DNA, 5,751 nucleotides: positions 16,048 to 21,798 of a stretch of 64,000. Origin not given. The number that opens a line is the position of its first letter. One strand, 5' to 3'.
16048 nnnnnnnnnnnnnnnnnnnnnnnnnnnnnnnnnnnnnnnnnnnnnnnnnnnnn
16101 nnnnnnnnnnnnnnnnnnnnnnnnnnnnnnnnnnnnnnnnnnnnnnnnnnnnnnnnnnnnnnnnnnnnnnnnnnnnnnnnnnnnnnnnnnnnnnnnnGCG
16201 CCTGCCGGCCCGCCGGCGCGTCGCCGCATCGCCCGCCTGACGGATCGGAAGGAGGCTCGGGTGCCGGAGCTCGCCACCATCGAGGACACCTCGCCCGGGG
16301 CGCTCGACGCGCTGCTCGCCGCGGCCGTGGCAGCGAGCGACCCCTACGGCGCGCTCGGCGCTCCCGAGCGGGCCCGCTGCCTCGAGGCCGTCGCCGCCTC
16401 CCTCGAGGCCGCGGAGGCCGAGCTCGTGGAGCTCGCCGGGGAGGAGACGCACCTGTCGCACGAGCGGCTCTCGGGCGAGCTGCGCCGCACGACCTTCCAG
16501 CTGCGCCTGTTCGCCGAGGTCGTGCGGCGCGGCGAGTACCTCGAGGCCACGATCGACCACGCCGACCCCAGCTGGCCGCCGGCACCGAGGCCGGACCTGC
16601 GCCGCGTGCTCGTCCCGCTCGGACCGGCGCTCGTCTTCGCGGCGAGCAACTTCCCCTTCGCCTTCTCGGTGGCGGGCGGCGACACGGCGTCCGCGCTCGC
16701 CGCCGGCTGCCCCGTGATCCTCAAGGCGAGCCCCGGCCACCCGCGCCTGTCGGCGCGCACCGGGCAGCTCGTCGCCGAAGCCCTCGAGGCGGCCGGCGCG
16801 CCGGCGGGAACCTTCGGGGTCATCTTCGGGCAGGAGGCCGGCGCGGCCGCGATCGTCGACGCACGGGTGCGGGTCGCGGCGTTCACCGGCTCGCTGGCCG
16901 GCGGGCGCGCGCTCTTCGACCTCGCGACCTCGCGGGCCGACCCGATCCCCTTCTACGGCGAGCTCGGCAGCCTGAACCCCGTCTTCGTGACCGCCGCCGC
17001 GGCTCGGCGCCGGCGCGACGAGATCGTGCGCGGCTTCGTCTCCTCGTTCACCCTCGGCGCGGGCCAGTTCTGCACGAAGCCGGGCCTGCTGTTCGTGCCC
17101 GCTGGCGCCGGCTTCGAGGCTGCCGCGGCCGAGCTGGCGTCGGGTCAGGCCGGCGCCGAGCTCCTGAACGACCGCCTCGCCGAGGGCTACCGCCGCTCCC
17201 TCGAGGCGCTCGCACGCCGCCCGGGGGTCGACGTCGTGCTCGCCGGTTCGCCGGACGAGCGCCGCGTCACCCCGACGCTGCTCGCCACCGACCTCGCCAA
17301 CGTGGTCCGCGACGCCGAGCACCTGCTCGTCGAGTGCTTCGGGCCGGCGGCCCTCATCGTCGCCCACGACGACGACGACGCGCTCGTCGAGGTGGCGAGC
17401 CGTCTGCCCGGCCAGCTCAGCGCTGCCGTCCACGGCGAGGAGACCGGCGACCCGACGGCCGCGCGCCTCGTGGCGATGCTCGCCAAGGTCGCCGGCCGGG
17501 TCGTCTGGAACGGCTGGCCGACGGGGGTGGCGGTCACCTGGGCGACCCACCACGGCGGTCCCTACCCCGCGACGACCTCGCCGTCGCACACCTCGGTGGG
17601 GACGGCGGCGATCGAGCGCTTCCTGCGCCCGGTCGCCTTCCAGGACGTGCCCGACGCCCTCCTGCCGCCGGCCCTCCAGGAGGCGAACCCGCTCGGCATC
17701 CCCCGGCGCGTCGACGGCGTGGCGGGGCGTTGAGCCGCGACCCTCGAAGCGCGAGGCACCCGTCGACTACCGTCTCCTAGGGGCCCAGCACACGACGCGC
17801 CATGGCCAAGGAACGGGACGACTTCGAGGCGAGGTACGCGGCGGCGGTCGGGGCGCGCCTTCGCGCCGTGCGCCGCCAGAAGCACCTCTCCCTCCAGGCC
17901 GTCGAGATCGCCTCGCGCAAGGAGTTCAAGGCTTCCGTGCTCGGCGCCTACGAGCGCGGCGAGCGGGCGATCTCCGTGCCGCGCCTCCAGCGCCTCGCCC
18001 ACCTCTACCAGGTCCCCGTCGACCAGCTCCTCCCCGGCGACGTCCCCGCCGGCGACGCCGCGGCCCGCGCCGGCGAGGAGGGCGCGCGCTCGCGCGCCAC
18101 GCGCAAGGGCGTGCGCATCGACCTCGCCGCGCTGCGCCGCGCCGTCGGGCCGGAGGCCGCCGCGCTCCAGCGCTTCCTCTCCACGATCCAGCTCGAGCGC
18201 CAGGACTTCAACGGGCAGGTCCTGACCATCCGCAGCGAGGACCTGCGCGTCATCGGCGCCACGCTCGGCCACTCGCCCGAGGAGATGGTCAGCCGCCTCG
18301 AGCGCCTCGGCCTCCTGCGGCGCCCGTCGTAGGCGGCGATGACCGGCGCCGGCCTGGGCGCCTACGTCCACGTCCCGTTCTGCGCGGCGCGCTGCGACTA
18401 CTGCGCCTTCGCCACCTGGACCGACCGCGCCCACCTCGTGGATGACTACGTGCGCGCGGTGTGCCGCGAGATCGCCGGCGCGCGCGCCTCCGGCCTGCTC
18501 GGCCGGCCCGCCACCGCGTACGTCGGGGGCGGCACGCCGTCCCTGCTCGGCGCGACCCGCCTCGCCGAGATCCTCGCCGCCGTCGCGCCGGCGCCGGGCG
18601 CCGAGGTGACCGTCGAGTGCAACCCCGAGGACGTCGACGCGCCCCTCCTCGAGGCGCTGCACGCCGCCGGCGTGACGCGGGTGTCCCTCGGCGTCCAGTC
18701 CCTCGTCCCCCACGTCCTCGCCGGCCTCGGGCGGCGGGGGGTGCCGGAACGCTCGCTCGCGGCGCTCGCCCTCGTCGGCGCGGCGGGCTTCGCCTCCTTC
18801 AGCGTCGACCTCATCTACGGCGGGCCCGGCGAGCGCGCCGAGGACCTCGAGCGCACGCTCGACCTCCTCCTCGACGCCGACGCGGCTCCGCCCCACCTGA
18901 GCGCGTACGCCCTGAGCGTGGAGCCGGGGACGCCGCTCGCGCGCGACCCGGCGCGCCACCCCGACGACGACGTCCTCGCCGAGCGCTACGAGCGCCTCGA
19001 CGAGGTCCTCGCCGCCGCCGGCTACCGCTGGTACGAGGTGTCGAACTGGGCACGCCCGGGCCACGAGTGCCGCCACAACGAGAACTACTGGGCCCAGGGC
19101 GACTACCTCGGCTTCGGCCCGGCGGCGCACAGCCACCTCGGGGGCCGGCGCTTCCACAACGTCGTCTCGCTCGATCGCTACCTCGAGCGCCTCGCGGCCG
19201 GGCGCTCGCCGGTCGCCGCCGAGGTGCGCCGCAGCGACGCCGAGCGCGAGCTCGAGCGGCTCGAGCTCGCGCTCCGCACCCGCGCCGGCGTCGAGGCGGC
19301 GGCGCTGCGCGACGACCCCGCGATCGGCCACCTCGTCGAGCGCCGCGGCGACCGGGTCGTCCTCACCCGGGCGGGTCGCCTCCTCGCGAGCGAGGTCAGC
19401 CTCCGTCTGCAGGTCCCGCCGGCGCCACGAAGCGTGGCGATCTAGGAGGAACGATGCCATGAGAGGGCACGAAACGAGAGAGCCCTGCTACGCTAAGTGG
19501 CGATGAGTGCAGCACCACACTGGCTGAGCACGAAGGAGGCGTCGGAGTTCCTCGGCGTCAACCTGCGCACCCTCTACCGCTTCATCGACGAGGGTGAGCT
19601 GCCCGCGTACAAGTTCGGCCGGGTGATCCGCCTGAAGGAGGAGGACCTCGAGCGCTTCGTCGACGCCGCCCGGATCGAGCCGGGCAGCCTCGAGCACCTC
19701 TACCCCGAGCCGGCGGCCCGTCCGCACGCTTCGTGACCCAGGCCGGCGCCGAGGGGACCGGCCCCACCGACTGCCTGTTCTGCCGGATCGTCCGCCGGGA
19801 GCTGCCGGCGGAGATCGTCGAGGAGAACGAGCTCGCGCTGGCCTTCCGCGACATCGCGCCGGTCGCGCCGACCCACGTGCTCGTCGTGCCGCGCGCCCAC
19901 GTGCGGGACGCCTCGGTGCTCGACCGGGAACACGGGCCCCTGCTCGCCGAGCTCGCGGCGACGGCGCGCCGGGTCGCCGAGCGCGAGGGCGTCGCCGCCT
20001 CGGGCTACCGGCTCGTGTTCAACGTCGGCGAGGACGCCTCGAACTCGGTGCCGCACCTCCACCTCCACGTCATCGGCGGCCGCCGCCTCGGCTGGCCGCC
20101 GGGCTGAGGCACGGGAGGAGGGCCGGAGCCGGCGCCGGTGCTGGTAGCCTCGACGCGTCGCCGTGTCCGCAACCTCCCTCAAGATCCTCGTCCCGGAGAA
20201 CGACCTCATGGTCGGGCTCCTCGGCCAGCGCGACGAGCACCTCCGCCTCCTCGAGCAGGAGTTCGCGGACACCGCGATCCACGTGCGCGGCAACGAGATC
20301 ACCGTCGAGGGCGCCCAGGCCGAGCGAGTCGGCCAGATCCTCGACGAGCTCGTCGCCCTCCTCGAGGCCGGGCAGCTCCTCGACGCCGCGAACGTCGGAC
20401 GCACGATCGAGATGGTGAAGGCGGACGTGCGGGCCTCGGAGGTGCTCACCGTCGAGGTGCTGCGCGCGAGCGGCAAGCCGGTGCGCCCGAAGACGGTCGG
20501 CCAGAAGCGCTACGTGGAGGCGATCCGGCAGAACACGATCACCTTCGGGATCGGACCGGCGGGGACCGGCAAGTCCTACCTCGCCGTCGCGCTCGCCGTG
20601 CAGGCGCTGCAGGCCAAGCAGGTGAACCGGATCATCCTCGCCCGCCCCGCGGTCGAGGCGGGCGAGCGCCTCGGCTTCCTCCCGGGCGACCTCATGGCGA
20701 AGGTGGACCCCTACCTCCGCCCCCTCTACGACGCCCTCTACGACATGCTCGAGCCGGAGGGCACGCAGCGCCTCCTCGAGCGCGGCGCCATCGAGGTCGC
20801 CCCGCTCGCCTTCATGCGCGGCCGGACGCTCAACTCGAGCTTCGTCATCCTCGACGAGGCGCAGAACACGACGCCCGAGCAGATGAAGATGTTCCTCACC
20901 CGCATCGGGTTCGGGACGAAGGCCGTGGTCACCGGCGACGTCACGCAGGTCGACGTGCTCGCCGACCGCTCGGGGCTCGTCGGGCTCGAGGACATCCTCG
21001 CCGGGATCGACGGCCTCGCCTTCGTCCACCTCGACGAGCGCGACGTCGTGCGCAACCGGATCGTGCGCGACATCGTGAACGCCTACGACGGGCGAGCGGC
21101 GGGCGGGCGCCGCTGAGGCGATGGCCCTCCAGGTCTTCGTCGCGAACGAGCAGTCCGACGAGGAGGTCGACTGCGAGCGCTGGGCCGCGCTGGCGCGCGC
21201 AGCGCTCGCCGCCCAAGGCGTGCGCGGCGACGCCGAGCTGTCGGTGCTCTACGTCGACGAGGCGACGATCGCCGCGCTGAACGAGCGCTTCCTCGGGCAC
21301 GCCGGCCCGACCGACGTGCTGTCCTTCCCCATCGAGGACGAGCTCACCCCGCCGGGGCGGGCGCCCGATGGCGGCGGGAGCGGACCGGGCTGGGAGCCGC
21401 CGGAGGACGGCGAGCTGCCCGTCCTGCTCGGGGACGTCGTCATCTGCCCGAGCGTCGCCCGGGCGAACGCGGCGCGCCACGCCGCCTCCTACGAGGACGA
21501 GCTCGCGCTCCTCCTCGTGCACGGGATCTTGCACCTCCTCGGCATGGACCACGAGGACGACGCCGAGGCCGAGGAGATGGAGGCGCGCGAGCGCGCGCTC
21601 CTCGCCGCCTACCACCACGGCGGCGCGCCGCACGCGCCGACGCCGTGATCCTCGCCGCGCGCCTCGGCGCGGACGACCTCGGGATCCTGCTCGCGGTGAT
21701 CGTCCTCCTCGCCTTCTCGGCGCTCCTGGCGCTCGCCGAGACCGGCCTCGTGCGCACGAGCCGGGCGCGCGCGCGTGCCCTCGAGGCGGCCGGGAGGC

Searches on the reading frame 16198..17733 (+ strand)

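Call 16: search_protein_families(library=pfam, proteins=[window:16198-17733:+], max_evalue=0.00001)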
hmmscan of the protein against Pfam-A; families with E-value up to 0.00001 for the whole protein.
window:16198-17733:+ (511 aa): 1 family
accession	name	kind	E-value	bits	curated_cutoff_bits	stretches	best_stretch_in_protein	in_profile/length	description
PF00171.27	Aldedh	-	1.7e-40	139.4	23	1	24-453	19-436/461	Aldehyde dehydrogenase family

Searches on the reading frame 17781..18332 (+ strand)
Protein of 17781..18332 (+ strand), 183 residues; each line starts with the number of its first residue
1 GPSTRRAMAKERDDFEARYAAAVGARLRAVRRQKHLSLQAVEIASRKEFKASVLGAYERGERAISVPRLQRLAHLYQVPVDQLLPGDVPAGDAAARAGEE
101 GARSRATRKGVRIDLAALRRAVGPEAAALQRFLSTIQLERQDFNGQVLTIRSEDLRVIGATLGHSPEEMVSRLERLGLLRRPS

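Call 16: search_protein_families(library=pfam, proteins=[window:17781-18332:+], max_evalue=0.00001)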
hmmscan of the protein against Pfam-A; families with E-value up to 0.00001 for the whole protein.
window:17781-18332:+ (183 aa): 3 families
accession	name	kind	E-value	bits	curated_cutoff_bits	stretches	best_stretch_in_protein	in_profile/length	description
PF21179.3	BldD-like_C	-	9.6e-17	61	27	1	113-179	4-70/70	DNA-binding protein BldD-like, C-terminal domain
PF01381.28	HTH_3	-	2.3e-07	31.1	23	1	27-83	1-55/55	Helix-turn-helix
PF13560.12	HTH_31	-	5.5e-07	30.3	27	1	23-82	2-60/64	Helix-turn-helix domain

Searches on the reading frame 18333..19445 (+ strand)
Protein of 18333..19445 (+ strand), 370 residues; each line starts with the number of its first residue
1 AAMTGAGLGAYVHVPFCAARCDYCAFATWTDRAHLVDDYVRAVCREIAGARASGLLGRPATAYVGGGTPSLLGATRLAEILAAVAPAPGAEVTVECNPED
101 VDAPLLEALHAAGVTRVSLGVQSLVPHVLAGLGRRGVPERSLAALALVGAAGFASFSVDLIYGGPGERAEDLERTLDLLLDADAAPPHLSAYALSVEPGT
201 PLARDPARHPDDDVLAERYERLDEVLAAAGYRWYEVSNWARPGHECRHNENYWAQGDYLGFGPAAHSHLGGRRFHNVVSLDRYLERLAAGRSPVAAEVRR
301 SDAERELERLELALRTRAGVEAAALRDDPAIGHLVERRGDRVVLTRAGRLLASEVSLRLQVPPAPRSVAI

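Call 16: search_protein_families(library=pfam, proteins=[window:18333-19445:+], max_evalue=0.00001)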
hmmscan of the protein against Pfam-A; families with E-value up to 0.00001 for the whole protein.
window:18333-19445:+ (370 aa): 1 family
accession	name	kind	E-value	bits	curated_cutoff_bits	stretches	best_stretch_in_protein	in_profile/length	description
PF04055.27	Radical_SAM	-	5.5e-23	82.4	29.5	1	11-179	1-166/166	Radical SAM superfamily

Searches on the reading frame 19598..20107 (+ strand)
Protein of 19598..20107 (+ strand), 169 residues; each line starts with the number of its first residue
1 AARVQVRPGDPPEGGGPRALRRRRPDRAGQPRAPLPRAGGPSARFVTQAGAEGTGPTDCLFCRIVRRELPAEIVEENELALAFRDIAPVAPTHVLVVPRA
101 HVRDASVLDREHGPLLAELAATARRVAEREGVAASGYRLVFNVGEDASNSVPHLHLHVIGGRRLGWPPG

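Call 16: search_protein_families(library=pfam, proteins=[window:19598-20107:+], max_evalue=0.00001)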
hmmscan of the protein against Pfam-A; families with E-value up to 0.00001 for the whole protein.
window:19598-20107:+ (169 aa): 2 families
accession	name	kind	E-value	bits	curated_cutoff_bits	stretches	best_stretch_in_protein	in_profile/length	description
PF01230.28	HIT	-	8.4e-25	87.7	21.5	1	66-163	1-97/98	HIT domain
PF11969.13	DcpS_C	-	4.2e-21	76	24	1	59-160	2-101/114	Scavenger mRNA decapping enzyme C-term binding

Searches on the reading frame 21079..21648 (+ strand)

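Call 16: search_protein_families(library=pfam, proteins=[window:21079-21648:+], max_evalue=0.00001)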
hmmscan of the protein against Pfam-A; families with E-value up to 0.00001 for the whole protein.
window:21079-21648:+ (189 aa): 1 family
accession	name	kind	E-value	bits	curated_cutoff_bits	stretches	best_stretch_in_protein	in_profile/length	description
PF02130.23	YbeY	-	1.9e-34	118.7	25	1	34-177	9-128/129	Endoribonuclease YbeY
